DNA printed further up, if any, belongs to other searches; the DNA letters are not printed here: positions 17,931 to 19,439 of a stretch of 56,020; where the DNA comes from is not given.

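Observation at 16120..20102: B12-riboswitch-controlled porin / beta-propeller / PDZ-less S41 peptidase operon: candidate undescribed corrinoid-capture system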

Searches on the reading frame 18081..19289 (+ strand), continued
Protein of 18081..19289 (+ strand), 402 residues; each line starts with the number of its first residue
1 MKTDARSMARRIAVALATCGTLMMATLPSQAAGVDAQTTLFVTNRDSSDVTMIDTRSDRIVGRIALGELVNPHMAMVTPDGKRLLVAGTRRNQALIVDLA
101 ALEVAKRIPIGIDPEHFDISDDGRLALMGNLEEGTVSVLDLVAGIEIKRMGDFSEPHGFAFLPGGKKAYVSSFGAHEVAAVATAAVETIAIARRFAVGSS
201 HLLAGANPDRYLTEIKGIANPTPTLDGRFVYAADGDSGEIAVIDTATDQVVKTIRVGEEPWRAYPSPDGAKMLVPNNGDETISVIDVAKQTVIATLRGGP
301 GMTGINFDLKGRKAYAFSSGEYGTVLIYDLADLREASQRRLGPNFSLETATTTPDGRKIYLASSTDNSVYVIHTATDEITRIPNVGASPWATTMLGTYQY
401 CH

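Call 37: search_solved_structures(query=A1, max_evalue=0.01, show_alignments=2)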
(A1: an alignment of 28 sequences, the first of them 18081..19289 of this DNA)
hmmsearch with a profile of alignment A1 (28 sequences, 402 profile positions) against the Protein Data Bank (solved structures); distinct sequences matched with E-value up to 0.01: 118 (the best 60 are shown).
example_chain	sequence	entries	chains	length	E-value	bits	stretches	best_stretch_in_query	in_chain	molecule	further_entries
1l0q_A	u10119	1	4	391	6.1e-52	179.8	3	246-392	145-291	Surface layer protein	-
5c2v_B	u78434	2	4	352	9.6e-24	87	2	78-189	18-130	HYDRAZINE SYNTHASE BETA SUBUNIT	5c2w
3bws_A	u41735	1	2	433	5.8e-14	54.7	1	85-180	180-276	protein Lp49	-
6tv2_A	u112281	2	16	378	4.7e-12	48.5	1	239-337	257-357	Protein NirF | Protein NirF,Protein NirF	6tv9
6rtd_A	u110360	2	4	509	1.1e-10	43.9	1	37-148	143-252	Cytochrome c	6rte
3vgz_A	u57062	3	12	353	2.2e-08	36.4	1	42-175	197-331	Uncharacterized protein YncE | PQQ-dependent catabolism-associated beta-propeller protein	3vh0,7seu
6qdv_N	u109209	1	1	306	3.5e-08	35.7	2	219-334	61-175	U5 small nuclear ribonucleoprotein 40 kDa protein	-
3jcr_D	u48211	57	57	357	6.3e-08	34.9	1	280-379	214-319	U5-40K | U5 small nuclear ribonucleoprotein 40 kDa protein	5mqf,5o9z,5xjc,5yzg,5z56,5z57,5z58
1hzu_A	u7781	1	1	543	1.2e-07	33.9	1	31-117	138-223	NITRITE REDUCTASE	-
1bl9_A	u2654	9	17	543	1.4e-07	33.7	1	31-117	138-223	NITRITE REDUCTASE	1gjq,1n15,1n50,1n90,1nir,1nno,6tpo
5guw_M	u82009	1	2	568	1.6e-07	33.5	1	31-117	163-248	Nitrite reductase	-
1hzv_A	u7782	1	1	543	1.9e-07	33.3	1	31-117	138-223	NITRITE REDUCTASE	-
8bai_A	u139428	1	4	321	1.9e-06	30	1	137-261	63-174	Surface layer protein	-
2yno_A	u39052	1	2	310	1.9e-06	30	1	265-378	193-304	Coatomer subunit beta'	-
8baz_A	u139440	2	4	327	2e-06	29.9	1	137-261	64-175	Surface layer protein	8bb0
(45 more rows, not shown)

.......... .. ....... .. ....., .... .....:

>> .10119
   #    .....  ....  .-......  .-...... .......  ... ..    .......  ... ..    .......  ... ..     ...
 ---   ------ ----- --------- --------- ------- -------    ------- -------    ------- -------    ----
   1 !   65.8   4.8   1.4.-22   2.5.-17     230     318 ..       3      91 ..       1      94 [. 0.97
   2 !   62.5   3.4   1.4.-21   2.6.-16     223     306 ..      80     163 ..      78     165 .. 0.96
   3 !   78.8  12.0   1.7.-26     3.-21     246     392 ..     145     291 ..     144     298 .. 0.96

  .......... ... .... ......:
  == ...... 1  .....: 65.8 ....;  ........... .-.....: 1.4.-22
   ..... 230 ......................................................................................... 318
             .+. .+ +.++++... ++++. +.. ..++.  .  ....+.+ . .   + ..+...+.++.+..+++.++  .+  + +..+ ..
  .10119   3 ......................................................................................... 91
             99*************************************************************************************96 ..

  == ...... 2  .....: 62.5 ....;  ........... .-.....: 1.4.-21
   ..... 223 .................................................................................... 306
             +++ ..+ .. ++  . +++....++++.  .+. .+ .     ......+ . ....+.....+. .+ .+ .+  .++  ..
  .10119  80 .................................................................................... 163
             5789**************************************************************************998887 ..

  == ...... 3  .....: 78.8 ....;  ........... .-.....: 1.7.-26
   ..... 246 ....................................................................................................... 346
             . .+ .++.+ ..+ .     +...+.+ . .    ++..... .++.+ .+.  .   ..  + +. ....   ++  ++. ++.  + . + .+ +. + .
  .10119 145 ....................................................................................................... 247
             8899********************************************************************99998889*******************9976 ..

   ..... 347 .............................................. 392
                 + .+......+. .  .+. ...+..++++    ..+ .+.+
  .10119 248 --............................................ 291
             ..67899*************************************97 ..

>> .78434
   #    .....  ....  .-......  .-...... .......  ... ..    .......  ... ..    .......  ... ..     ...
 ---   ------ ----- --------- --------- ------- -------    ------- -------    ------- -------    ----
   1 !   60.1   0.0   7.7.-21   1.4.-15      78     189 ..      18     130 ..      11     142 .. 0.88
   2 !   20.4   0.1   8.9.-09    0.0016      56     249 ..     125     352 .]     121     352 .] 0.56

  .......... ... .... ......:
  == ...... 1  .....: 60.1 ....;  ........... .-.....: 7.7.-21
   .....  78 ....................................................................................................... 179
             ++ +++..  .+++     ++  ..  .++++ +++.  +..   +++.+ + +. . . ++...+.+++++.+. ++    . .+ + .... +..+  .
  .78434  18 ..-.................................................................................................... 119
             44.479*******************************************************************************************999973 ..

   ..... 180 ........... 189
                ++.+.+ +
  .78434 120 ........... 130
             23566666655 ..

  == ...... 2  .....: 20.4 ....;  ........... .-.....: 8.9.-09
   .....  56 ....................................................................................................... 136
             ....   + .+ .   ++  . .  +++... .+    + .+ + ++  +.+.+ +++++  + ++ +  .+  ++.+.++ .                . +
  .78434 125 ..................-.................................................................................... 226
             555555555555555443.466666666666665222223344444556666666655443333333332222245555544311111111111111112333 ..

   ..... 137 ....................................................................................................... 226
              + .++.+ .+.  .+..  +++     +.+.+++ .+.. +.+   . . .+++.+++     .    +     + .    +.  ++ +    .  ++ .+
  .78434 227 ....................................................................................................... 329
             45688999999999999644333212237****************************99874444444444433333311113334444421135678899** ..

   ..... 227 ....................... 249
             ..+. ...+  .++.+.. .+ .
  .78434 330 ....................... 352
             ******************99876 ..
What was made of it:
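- On BtuG (Bacteroides B12-binding surface propeller): Unrelated WD40 proteins score at the same level (call 37).
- Closest known: BtuB-BtuG of Bacteroides. Same: There is weak profile similarity (E about 2e-6, call 37).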

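Call 43: search_protein_families(library=ncbifam, proteins=[window:18081-19289:+, L032:4340-5260:+, L051:5371-6222:+, L051:6232-9345:+, L001:12145-12735:+], max_evalue=0.001)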
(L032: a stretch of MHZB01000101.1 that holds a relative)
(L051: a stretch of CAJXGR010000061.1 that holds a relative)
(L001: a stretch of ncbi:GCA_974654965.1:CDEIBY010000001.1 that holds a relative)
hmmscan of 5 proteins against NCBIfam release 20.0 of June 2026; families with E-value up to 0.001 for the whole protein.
window:18081-19289:+ (402 aa): 9 families
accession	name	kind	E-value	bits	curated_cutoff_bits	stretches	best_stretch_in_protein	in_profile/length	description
TIGR02276.1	beta_rpt_yvtn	repeat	3.9e-42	142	27.85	3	226-263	2-39/42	beta-propeller repeat protein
TIGR03866.1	PQQ_ABC_repeats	subfamily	2.5e-35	122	287.3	3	31-175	4-146/310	PQQ-dependent catabolism-associated beta-propeller protein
NF052340.1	hydrazine_beta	equivalog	4.9e-30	104.8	560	3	226-378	43-199/372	hydrazine synthase subunit beta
NF052460.1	L-NosZ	equivalog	9.4e-23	80.5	700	2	39-187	56-249/480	clade III lactonase-type nitrous-oxide reductase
NF052342.1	hydrazine_BC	exception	9.4e-21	73.6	1250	3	71-181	40-152/690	hydrazine synthase subunit beta-gamma fusion subunit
NF052280.1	7_blade_YncE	equivalog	2.1e-10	39.9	400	0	34-93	82-140/338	7-bladed beta-propeller protein YncE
NF038117.1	choice_anch_I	subfamily_domain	2.7e-10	39.7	300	1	235-389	72-219/458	choice-of-anchor I family protein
NF048007.1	MmpL3Stblzr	equivalog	3.3e-08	33.1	600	1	43-182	152-296/366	MmpL3/TtfA transport complex stabilizer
TIGR03907.1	QH_beta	equivalog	6e-06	25.6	223.2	0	239-288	12-63/338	quinohemoprotein amine dehydrogenase subunit beta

L032:4340-5260:+ (306 aa): 0 families

L051:5371-6222:+ (283 aa): 5 families
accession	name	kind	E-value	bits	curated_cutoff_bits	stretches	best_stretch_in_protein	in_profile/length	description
TIGR00999.1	8a0102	subfamily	1.2e-12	47.5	319.3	1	206-266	211-271/271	CzcB/NccB family metal efflux transporter periplasmic adaptor subunit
TIGR01730.1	RND_mfp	subfamily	2.5e-10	39.8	94.9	1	204-266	251-314/322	efflux RND transporter periplasmic adaptor subunit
NF007303.0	PRK09783.1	subfamily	2e-08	33.1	390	1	205-271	331-398/414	copper/silver efflux system membrane fusion protein CusB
TIGR02828.1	TIGR02828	hypoth_equivalog_domain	0.0008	19.3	154.4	0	145-255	71-182/188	putative membrane fusion protein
NF038010.1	ABC_adapt_DarC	equivalog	0.00099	17.9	450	0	205-261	345-404/417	darobactin export ABC transporter periplasmic adaptor subunit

L051:6232-9345:+ (1037 aa): 13 families
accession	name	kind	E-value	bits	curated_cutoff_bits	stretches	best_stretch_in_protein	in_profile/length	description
TIGR00914.1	2A0601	subfamily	1.7e-251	837.2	701.45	1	1-1029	1-1036/1051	CusA/CzcA family heavy metal efflux RND transporter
NF033617.1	RND_permease_2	subfamily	2.9e-117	393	1250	1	28-1028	23-1007/1009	multidrug efflux RND transporter permease subunit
NF000282.2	RND_permease_1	subfamily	1.3e-94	318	1250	1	20-1027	17-1026/1029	multidrug efflux RND transporter permease subunit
TIGR00915.1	2A0602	subfamily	8.9e-82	275.5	940.35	1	16-1035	14-1035/1050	efflux RND transporter permease subunit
NF007905.0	PRK10614.1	equivalog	3.8e-73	246.7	1774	1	29-1033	27-1013/1025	multidrug efflux RND transporter permease subunit MdtC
NF007798.0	PRK10503.1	equivalog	1.3e-65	221.7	1584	1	20-1029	29-1023/1040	MdtB/MuxB family multidrug efflux RND transporter permease subunit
NF007133.0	PRK09579.1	equivalog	1.5e-55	188.3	1763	2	16-598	16-594/1017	multidrug efflux RND transporter permease subunit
NF007131.0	PRK09577.1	equivalog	1.4e-54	185.3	1768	1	14-1032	13-1026/1045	multidrug efflux RND transporter permease subunit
NF007842.1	PRK10555.1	equivalog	2.4e-48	164.7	1854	2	21-561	17-570/1036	multidrug efflux RND transporter permease AcrD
NF000037.1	RND_perm_OqxB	exception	1.4e-43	148.9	2200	2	28-509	26-513/1050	multidrug efflux RND transporter permease subunit OqxB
NF011706.2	PRK15127.1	equivalog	2.1e-43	148.4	2150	2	33-584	29-594/1049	multidrug efflux RND transporter permease subunit AcrB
TIGR01129.1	secD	equivalog_domain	0.00013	21.2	244.4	1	328-418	241-329/397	protein translocase subunit SecD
TIGR00916.1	2A0604s01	subfamily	0.00093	18.9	148.6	1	336-429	89-176/231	SecD/SecF family protein translocase subunit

L001:12145-12735:+ (196 aa): 0 families

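Call 45: predict_structure(alignment_id=A1)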
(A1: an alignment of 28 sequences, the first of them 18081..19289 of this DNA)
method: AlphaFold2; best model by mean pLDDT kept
length: 402 residues; sequences in the alignment: 28
mean_pLDDT: 89.5   pTM: 0.86
mean pLDDT of the five models: 89.5, 89.2, 87.8, 87.6, 87.5
residues with pLDDT >= 90: 307; 70-90: 48; 50-70: 34; < 50: 13
segments of 3 or more residues with pLDDT < 50: 1-3, 22-31
pLDDT, mean of each block of 10 residues (from residue 1): 61 69 43 82 97 98 93 95 96 97 97 95 95 95 97 89 93 83 88 84 62 64 95 91 95 94 94 96 98 97 94 96 97 97 95 96 97 98 97 86 60
secondary structure, 60 per line:
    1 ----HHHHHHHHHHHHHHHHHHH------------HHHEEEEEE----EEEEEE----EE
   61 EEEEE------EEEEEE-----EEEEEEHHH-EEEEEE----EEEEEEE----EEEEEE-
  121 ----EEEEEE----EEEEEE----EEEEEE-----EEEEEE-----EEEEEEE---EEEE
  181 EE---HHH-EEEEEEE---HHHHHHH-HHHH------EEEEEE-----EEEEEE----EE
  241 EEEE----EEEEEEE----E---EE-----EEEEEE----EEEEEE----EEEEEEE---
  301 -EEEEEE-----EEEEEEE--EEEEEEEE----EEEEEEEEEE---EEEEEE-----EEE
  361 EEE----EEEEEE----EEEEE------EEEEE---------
elements in order: H5-23 E39-44 E49-54 E59-65 E72-77 E83-88 E93-98 E103-109 E114-119 E125-130 E135-140 E145-150 E156-161 E167-173 E177-182 E190-196 H200-206 H208-211 E218-223 E229-234 E239-244 E249-255 E271-276 E281-286 E291-297 E302-307 E313-319 E322-329 E334-343 E347-352 E358-363 E368-373 E378-382 E389-393
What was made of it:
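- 18081..19289 (+): Exported eight-bladed propeller of the haem-d1/YVTN type; the conserved core of the module. AF2 model with pLDDT 89.5 (call 45).
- On BtuG (Bacteroides B12-binding surface propeller): The strand pattern of the AF2 model gives eight blades (call 45).
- Closest known: BtuB-BtuG of Bacteroides. Different: The fold here has eight blades, not seven (call 45).
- The fold has eight blades, not seven (call 45).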

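Call 49: fold_search(model_id=the predicted structure, library=pdb)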
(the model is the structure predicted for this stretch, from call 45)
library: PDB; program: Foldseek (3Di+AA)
matches with E <= 10: 1994; with E <= 0.001: 1903
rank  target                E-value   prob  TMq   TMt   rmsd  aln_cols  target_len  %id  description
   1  1l0q_A                1.2e-25  1.00  0.60  0.62   5.1       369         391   25  Tandem YVTN beta-propeller and PKD domains from an archaeal surface layer protein (released 2002-11-06)
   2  6rtd_B                5.0e-20  1.00  0.73  0.64   3.3       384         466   20  Dihydro-heme d1 dehydrogenase NirN in complex with DHE (released 2019-06-19)
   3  6tv2_A                1.5e-19  1.00  0.73  0.78   3.6       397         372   17  Heme d1 biosynthesis associated Protein NirF (released 2020-04-22)
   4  6rte_A                3.4e-19  1.00  0.74  0.65   3.3       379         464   20  Dihydro-heme d1 dehydrogenase NirN in complex with DHE (released 2019-06-19)
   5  6rtd_A                6.8e-19  1.00  0.73  0.64   3.4       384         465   20  Dihydro-heme d1 dehydrogenase NirN in complex with DHE (released 2019-06-19)
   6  5c2v_B                6.7e-18  1.00  0.54  0.60   6.4       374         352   20  Kuenenia stuttgartiensis Hydrazine Synthase (released 2015-10-14)
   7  6tpo                  3.0e-17  1.00  0.72  0.56   4.2       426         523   17  Conformation of cd1 nitrite reductase NirS without bound heme d1 (released 2020-11-18)
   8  1hzv                  3.7e-17  1.00  0.71  0.57   3.7       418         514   17  DOMAIN SWING UPON HIS TO ALA MUTATION IN NITRITE REDUCTASE OF PSEUDOMONAS AERUGINOSA (released 2001-09-26)
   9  3bws_A                3.9e-17  1.00  0.56  0.56   4.8       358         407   15  Crystal structure of the leptospiral antigen Lp49 (released 2008-10-07)
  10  1dy7_B                4.3e-17  1.00  0.74  0.56   4.0       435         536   14  Cytochrome cd1 Nitrite Reductase, CO complex (released 2000-09-24)
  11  1aof_A                5.4e-17  1.00  0.75  0.58   4.0       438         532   15  CYTOCHROME CD1 NITRITE REDUCTASE, REDUCED FORM (released 1997-10-15)
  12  1h9y_B                6.6e-17  1.00  0.73  0.58   4.4       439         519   14  Cytochrome cd1 Nitrite Reductase, reduced form complexed to CN (released 2001-08-09)
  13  1nir_A                1.1e-16  1.00  0.72  0.55   4.2       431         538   17  OXYDIZED NITRITE REDUCTASE FROM PSEUDOMONAS AERUGINOSA (released 1997-12-03)
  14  1aof_B                1.6e-16  1.00  0.73  0.56   4.1       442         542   15  CYTOCHROME CD1 NITRITE REDUCTASE, REDUCED FORM (released 1997-10-15)
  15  1aom_B                2.0e-16  1.00  0.73  0.54   4.1       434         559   14  SUBSTRATE AND PRODUCT BOUND TO CYTOCHROME CD1 NITRITE REDUCTASE (released 1998-02-04)
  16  1nir_B                2.1e-16  1.00  0.71  0.54   4.4       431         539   17  OXYDIZED NITRITE REDUCTASE FROM PSEUDOMONAS AERUGINOSA (released 1997-12-03)
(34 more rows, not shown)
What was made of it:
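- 18081..19289 (+): Foldseek matches to NirN, NirF and NirS with TM 0.71-0.78 (call 49).
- On Haem-d1 propellers (PF02239; NirS, NirN, NirF): TM 0.71-0.78 to 6rtd, 6tv2 and 1nir (call 49).
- Closest known: Haem-d1 propellers NirF, NirN and the d1 domain of NirS. Same: They are the best whole-fold matches (TM 0.71-0.78, call 49).
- The best whole-fold matches are haem-d1 binders: NirN, NirF and NirS (TM 0.71-0.78, call 49).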
